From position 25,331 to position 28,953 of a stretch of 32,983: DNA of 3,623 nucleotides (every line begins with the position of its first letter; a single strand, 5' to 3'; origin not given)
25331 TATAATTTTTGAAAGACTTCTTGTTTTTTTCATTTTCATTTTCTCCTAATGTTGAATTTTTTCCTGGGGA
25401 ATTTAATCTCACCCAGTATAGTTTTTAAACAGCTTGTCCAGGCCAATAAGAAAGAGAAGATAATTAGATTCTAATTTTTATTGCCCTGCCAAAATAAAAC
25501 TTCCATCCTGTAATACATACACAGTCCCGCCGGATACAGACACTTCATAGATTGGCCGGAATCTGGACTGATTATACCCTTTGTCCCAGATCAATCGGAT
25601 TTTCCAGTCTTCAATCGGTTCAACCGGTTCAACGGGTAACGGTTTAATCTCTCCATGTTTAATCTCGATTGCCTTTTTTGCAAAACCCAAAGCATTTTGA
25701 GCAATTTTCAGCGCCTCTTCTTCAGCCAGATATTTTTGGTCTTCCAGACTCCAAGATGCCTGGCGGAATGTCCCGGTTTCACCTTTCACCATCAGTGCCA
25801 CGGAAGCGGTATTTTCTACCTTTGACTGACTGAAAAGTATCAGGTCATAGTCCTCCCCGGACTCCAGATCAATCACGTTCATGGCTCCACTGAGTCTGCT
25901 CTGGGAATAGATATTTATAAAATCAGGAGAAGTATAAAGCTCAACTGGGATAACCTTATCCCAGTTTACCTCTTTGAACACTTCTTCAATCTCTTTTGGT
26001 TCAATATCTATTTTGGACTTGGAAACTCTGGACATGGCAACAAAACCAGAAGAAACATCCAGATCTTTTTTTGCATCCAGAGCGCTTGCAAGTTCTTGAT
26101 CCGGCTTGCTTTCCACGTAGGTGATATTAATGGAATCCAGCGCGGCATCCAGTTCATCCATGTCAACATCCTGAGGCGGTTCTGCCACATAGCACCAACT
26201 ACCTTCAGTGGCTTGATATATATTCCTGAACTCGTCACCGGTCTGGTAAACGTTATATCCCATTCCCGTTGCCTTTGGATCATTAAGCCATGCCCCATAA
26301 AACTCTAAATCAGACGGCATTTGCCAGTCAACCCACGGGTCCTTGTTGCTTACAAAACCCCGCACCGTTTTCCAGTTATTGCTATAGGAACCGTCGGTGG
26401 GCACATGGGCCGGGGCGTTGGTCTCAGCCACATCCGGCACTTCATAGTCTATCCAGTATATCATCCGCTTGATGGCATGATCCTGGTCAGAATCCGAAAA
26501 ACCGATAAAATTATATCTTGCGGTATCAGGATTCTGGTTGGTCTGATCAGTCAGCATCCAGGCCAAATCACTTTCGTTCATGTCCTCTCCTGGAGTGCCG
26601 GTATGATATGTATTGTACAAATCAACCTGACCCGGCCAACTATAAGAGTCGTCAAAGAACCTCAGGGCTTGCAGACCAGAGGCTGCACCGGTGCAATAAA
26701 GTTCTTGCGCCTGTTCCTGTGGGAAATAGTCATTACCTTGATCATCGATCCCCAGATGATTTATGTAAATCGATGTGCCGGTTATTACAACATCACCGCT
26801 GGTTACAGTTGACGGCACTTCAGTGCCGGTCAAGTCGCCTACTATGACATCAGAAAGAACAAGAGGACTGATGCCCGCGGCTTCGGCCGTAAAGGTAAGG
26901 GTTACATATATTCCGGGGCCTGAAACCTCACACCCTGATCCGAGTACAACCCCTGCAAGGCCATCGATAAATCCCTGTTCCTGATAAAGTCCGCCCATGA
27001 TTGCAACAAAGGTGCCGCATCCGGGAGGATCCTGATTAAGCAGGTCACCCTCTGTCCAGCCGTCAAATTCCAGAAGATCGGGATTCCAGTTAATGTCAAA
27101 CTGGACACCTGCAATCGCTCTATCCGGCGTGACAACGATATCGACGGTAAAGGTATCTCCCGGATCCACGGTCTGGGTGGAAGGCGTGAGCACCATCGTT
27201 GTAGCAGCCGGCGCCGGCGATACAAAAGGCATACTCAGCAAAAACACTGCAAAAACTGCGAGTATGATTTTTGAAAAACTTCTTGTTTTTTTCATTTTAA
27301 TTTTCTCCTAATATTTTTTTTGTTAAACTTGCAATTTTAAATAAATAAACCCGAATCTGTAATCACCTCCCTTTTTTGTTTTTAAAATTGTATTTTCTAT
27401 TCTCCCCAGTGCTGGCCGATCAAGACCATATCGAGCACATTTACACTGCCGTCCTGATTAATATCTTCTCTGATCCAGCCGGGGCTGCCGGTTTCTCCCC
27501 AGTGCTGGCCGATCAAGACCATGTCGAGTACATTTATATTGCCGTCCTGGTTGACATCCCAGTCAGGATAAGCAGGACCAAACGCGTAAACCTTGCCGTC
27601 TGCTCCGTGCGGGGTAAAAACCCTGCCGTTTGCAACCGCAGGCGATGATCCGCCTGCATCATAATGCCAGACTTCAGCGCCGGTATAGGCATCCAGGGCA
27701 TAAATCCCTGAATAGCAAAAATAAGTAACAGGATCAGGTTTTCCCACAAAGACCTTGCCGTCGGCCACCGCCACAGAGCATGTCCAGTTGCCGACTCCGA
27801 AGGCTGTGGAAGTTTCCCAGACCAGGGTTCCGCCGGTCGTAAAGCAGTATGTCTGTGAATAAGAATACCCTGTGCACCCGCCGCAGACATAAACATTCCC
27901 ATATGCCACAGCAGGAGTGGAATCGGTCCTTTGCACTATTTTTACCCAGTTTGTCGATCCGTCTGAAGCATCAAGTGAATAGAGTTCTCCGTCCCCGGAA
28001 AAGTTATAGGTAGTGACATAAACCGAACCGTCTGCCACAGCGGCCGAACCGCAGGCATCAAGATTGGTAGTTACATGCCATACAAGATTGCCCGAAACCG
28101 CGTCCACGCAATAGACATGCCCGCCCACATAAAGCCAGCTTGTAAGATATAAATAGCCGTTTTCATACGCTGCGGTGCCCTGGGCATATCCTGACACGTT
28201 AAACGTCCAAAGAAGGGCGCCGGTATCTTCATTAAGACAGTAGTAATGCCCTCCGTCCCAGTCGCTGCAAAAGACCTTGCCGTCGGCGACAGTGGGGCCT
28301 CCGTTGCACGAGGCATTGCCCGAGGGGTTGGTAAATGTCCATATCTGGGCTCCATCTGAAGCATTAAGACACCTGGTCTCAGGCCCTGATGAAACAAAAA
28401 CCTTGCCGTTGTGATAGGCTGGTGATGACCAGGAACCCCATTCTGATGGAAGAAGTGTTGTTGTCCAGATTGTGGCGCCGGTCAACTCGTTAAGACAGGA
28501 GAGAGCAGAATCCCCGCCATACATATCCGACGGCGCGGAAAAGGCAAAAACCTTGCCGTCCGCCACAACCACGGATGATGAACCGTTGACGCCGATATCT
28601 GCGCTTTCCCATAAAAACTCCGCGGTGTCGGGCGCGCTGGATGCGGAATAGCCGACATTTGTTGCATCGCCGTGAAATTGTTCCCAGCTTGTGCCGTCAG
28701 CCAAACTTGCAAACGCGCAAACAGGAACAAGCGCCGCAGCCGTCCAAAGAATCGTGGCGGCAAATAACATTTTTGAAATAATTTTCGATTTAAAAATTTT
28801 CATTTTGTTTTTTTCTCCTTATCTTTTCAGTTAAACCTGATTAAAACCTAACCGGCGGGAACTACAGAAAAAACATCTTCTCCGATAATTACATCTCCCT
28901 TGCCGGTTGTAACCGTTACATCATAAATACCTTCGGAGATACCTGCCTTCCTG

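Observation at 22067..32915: Eight-gene cohesin/dockerin cluster with beta-propeller cargo and no recognisable glycoside hydrolases: a cellulosome-style assembly doing something else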

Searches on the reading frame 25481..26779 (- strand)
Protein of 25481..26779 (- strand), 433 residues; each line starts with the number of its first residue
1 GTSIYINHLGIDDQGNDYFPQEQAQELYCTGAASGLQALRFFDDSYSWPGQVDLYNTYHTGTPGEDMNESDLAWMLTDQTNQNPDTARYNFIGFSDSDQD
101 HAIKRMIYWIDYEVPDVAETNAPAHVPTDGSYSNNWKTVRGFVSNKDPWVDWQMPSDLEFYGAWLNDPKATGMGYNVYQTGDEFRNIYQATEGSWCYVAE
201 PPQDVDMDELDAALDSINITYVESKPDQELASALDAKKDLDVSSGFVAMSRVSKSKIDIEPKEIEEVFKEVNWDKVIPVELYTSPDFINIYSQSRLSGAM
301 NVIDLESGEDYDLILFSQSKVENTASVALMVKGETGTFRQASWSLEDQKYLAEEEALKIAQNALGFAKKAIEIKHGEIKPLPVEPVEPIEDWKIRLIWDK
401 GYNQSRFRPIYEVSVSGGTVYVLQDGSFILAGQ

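Call 18: search_solved_structures(query=window:25481-26779:-, max_evalue=10)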
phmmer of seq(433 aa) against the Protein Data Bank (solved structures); distinct sequences matched with E-value up to 10: 2.
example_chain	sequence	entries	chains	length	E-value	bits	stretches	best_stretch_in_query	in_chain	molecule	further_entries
6qm7_A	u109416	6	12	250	1.1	11.1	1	71-111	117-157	Proteasome alpha1 chain | Proteasome subunit alpha type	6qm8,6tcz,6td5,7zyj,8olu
2hpp_P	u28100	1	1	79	1.5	10.7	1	185-207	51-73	Prothrombin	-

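Call 32: search_protein_representatives(protein=window:25481-26773:-)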
Query: 431 residues. Proteins with E-value up to 0.001 (for the whole library): 269; up to 1e-10: 116; up to 1e-30: 29. The best 150 are listed.
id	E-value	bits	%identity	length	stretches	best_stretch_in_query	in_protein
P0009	4.4e-294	991.2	100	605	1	1-431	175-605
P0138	2.2e-128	445.1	60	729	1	2-428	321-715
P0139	4.9e-109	381.4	49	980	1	3-425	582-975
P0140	4.3e-108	378.3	47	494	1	3-431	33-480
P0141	2.1e-93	329.9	46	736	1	3-426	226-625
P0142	9.1e-83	294.8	41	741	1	3-429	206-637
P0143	3.2e-80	286.4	42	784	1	2-430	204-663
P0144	6.1e-74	265.8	39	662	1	3-428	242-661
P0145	6.1e-71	255.9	39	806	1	3-426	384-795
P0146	3.0e-70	253.6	38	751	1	5-430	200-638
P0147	2.8e-61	224.0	40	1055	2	2-235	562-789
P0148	4.0e-61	223.5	38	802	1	3-430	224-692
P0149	2.5e-57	211.0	39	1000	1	3-363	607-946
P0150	5.5e-54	200.0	36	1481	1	3-428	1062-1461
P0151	1.3e-45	172.4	33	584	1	3-426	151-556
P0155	3.6e-41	157.8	33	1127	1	3-426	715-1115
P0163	5.8e-33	130.7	30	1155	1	2-426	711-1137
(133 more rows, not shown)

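Call 34: search_protein_families(library=pfam, proteins=[P0138, P0139, P0140, P0141, P0142, P0143, P0145, P0150, P0155, P0163], max_evalue=0.0001)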
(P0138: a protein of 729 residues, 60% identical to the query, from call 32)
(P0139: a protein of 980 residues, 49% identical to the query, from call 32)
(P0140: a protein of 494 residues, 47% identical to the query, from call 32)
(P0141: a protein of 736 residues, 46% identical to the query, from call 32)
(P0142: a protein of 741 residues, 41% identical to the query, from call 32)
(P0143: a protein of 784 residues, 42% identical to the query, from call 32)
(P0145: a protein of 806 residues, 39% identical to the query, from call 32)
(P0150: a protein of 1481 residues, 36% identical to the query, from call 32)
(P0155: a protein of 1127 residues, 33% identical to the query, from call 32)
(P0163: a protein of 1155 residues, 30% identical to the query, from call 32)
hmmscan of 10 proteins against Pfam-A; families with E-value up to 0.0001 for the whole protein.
P0138 (729 aa): 0 families

P0139 (980 aa): 0 families

P0140 (494 aa): 0 families

P0141 (736 aa): 0 families

P0142 (741 aa): 0 families

P0143 (784 aa): 0 families

P0145 (806 aa): 2 families
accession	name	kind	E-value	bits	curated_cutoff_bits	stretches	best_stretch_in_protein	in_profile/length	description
PF02836.23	Glyco_hydro_2_C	-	6.4e-11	42.4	21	1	133-312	99-265/302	Glycosyl hydrolases family 2, TIM barrel domain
PF03198.20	Glyco_hydro_72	-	2.5e-07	30.8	25.9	1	30-170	10-146/314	Glucanosyltransferase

P0150 (1481 aa): 2 families
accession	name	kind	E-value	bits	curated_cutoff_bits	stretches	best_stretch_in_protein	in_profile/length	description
PF03198.20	Glyco_hydro_72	-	1.7e-06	28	25.9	1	717-949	23-253/314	Glucanosyltransferase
PF02836.23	Glyco_hydro_2_C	-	2.1e-05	24.2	21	1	748-996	34-265/302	Glycosyl hydrolases family 2, TIM barrel domain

P0155 (1127 aa): 2 families
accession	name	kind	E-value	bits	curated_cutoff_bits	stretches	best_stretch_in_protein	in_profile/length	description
PF02836.23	Glyco_hydro_2_C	-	7.7e-09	35.5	21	1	401-646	34-265/302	Glycosyl hydrolases family 2, TIM barrel domain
PF03198.20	Glyco_hydro_72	-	2.3e-06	27.6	25.9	1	369-599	22-253/314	Glucanosyltransferase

P0163 (1155 aa): 1 family
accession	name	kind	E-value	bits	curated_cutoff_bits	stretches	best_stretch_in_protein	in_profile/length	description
PF02018.23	CBM_4_9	-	1.1e-06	29.5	25.9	0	30-157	2-128/136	Carbohydrate binding domain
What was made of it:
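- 25478..27295 (-): g4: signal peptide + class-A cohesin (38-171; a 90%-identical duplicate of the g3 N-terminus) + 430-aa two-lobed domain of unknown function (g4C, residues 175-605). GH clan-A or CBM4_9 lies upstream in some homologs (call 34).
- The g4C family follows GH clan-A TIM barrels (3 of 10 homologs tested) or CBM4_9 (1 of 10) (call 34).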

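Call 45: predict_structure(alignment_id=A1)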
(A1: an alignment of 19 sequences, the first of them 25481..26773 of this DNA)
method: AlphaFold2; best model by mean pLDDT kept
length: 431 residues; sequences in the alignment: 19
mean_pLDDT: 87.0   pTM: 0.86
mean pLDDT of the five models: 87.0, 86.8, 86.8, 86.2, 85.6
residues with pLDDT >= 90: 296; 70-90: 83; 50-70: 18; < 50: 34
segments of 3 or more residues with pLDDT < 50: 244-255, 365-385
pLDDT, mean of each block of 10 residues (from residue 1): 90 89 93 97 93 94 93 97 95 97 96 94 87 91 87 94 94 96 93 94 90 95 96 86 43 48 88 93 91 94 92 93 96 96 94 89 52 36 54 91 92 87 87 42
secondary structure, 60 per line:
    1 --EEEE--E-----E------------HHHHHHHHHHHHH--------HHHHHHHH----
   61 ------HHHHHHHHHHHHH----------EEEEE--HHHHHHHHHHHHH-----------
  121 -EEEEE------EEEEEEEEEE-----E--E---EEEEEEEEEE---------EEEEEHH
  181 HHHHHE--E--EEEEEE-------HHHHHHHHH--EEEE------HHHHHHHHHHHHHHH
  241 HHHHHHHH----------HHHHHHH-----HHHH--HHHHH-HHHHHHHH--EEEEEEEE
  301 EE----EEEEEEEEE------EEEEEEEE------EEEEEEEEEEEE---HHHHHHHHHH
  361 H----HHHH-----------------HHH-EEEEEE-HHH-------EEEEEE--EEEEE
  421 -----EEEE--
elements in order: E3-6 H28-40 H49-56 H67-79 E90-94 H97-109 E122-126 E133-142 E155-164 E174-178 H179-185 E192-197 H205-213 E216-219 H226-248 H259-265 H271-274 H277-281 H283-290 E293-302 E307-315 E322-329 E336-347 H351-361 H366-369 E391-396 E408-413 E416-420 E426-429
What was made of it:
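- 25478..27295 (-): AF2 pLDDT 87 (call 45).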

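Call 48: fold_search(model_id=the predicted structure, library=pdb)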
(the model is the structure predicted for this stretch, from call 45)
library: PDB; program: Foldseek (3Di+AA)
matches with E <= 10: 607; with E <= 0.001: 0
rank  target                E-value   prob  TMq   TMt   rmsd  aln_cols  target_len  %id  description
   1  4k90_B                9.0e-03  0.63  0.16  0.25  12.8       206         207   11  Extracellular metalloproteinase from Aspergillus (released 2013-10-23)
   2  3oqc_B                5.8e-02  0.69  0.25  0.26   6.6       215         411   11  Ubiquitin-fold modifier 1 Specific Protease, UfSP2 (released 2011-01-12)
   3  2p4b_A                5.8e-02  0.05  0.10  0.14  22.9       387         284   10  Crystal structure of E.coli RseB (released 2007-05-22)
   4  2j0r                  7.7e-02  0.08  0.14  0.16  17.5       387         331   10  Structure of the haem-chaperone Proteobacteria-protein HemS (released 2006-08-29)
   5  6gel_A                8.2e-02  0.02  0.08  0.07  22.9       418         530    7  The structure of TWITCH-2B (released 2019-08-21)
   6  4tsz_A                1.1e-01  0.04  0.12  0.13  17.5       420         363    9  Crystal structure of DNA polymerase sliding clamp from Pseudomonas aeruginosa with ligand (released 2014-09-10)
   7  6gez_B                1.2e-01  0.02  0.08  0.07  22.9       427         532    8  THE STRUCTURE OF TWITCH-2B N532F (released 2019-08-21)
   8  1i1q_A                1.4e-01  0.02  0.07  0.06  25.7       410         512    8  STRUCTURE OF THE COOPERATIVE ALLOSTERIC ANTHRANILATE SYNTHASE FROM SALMONELLA TYPHIMURIUM (released 2001-04-18)
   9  6gez_A                1.4e-01  0.02  0.07  0.06  23.1       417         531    7  THE STRUCTURE OF TWITCH-2B N532F (released 2019-08-21)
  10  8chu_B                1.7e-01  0.11  0.09  0.20  13.4       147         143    9  Crystal structure of human PURA repeat I-II K97E mutant (released 2024-02-21)
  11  6ofo_A                1.8e-01  0.03  0.06  0.09  16.8       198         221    8  Crystal structure of split green fluorescent protein (GFP); s10 circular permutant (194-195) (released 2019-07-10)
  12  6gel_B                1.8e-01  0.01  0.08  0.06  21.4       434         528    6  The structure of TWITCH-2B (released 2019-08-21)
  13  2v42_A                2.0e-01  0.03  0.10  0.13  23.8       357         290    9  Crystal structure of RseB: a sensor for periplasmic stress response in E. coli (released 2007-08-28)
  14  7s7t                  2.5e-01  0.02  0.08  0.07  22.6       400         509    8  iNicSnFR3a Nicotine Sensor comprising Periplasmic Binding sequence plus Fluorescent Sequence with varenicline bound (released 2021-10-13)
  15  3m4w_D                2.8e-01  0.03  0.10  0.14  23.4       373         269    9  Structural basis for the negative regulation of bacterial stress response by RseB (released 2010-05-05)
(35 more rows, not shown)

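Call 49: list_cluster_members(proteins=[P0138, P0139, P0140, P0141, P0145, P0150, P0026, P0025, P0010, P0021])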
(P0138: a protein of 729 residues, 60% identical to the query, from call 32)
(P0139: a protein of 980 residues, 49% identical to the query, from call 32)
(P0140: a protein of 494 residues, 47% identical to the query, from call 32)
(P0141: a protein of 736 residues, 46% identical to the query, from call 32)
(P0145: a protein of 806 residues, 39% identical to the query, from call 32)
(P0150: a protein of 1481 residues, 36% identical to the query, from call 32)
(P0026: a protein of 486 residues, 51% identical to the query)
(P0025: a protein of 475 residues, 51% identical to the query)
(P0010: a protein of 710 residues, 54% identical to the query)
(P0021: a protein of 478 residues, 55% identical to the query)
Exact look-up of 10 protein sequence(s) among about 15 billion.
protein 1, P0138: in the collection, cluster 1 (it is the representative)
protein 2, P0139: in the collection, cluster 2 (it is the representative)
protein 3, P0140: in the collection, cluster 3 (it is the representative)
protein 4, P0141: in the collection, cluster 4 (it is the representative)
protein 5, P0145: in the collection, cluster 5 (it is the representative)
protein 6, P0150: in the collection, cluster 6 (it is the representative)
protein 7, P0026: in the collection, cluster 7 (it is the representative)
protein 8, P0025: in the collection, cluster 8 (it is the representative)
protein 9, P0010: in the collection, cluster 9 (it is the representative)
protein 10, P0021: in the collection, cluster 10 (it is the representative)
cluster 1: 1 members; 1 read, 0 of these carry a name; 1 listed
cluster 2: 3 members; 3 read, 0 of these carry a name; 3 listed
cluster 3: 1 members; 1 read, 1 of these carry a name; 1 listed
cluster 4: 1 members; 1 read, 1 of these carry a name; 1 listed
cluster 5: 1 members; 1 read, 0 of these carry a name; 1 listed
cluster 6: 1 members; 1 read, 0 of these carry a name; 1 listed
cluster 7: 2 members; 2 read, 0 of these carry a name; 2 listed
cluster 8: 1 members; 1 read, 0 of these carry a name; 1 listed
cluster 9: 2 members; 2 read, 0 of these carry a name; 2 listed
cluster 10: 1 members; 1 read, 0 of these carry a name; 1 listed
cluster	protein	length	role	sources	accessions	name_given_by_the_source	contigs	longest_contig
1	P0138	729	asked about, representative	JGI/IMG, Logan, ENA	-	-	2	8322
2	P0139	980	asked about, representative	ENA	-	-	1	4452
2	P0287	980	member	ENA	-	-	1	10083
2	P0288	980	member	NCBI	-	-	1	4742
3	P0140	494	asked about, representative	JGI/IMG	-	hypothetical protein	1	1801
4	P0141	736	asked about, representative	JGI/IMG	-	hypothetical protein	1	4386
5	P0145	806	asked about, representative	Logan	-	-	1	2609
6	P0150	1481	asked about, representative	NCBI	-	-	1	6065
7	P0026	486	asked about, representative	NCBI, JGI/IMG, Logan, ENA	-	-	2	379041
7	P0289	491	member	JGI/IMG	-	-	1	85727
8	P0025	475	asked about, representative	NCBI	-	-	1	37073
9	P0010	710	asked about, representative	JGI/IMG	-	-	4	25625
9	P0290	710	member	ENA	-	-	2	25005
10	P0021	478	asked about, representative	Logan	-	-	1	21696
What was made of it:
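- Tried and rejected: Cluster-member look-ups gave no taxon names (call 49).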

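Call 51: find_encoding_contigs(protein=P0138, flank=8000, max_places=2)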
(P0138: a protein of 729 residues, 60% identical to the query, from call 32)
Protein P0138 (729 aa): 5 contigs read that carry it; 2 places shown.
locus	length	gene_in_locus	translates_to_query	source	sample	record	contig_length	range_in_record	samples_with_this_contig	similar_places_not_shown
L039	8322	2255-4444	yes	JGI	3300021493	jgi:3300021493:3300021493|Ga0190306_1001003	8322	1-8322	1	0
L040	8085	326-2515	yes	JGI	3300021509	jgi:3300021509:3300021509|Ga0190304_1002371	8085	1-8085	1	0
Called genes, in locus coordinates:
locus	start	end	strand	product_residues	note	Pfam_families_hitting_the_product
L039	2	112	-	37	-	?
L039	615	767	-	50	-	-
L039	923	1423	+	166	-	PF02357:NusG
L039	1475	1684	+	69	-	PF12728:HTH_17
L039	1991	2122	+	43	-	-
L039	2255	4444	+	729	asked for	-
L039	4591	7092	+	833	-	-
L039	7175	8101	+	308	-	PF13624:SurA_N_3 (faint), PF13145:Rotamase_2, PF13616:Rotamase_3, PF00639:Rotamase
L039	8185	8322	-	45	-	?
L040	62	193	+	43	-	-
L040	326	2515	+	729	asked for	-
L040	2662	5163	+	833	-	-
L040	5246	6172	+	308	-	PF13624:SurA_N_3 (faint), PF13145:Rotamase_2, PF13616:Rotamase_3, PF00639:Rotamase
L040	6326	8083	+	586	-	?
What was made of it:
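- A SurA-like PPIase lies next to the g4C genes in L039 and L040 (call 51).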

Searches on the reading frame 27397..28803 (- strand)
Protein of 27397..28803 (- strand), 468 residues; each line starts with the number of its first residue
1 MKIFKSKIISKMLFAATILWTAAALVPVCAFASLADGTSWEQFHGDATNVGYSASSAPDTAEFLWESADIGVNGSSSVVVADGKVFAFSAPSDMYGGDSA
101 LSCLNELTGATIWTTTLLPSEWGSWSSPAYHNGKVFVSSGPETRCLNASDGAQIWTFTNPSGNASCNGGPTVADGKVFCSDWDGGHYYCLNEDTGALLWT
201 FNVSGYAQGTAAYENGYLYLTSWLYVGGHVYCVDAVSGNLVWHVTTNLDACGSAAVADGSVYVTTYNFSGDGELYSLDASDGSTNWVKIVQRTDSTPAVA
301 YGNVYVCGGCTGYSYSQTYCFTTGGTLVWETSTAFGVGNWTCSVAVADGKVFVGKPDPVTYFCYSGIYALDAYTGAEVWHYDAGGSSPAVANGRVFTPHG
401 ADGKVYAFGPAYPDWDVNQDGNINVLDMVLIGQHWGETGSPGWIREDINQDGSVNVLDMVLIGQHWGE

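Call 3: search_protein_families(library=pfam, proteins=[window:27397-28803:-], max_evalue=0.01)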
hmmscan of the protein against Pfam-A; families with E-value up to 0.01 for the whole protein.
window:27397-28803:- (468 aa): 4 families
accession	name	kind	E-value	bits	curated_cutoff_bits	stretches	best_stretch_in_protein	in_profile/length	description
PF13360.13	PQQ_2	-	9.6e-35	120.7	27.6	3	188-305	6-122/233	Outer membrane protein assembly factor BamB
PF13570.13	Beta-prop_ACSF4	-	1.3e-15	58.1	133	1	185-355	71-233/329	Beta-alanine-activating enzyme, beta-propeller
PF00404.24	Dockerin_1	-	6.6e-09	36.3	22.9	1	416-462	3-52/57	Dockerin type I domain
PF01011.28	PQQ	-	2.9e-05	23.4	26.7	0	361-386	61-88/595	Glucose/ethanol/alcohol dehydrogenase, beta-propeller domain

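Call 17: search_protein_families(library=ncbifam, proteins=[window:27397-28803:-], max_evalue=0.01)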
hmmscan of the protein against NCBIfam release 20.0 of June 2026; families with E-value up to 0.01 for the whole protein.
window:27397-28803:- (468 aa): 5 families
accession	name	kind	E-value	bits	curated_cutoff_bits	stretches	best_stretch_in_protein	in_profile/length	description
NF008351.0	PRK11138.1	equivalog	2.8e-19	68.9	423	1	170-331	65-231/394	outer membrane protein assembly factor BamB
TIGR03300.1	assembly_YfgL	equivalog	1.8e-18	66.4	285.2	3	167-312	58-200/377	outer membrane protein assembly factor BamB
NF053615.1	SerThrKinAfsKStmc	equivalog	2.1e-12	46.6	1300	1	62-308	551-791/809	protein serine/threonine kinase AfsK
NF041516.1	PA2928_fam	subfamily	0.00033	20.1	70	0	233-287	319-374/376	PA2928 family protein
NF040673.1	PLuB_PQQ_rpt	exception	0.00058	18.9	250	0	193-290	275-370/395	PLuB system PQQ-binding repeat protein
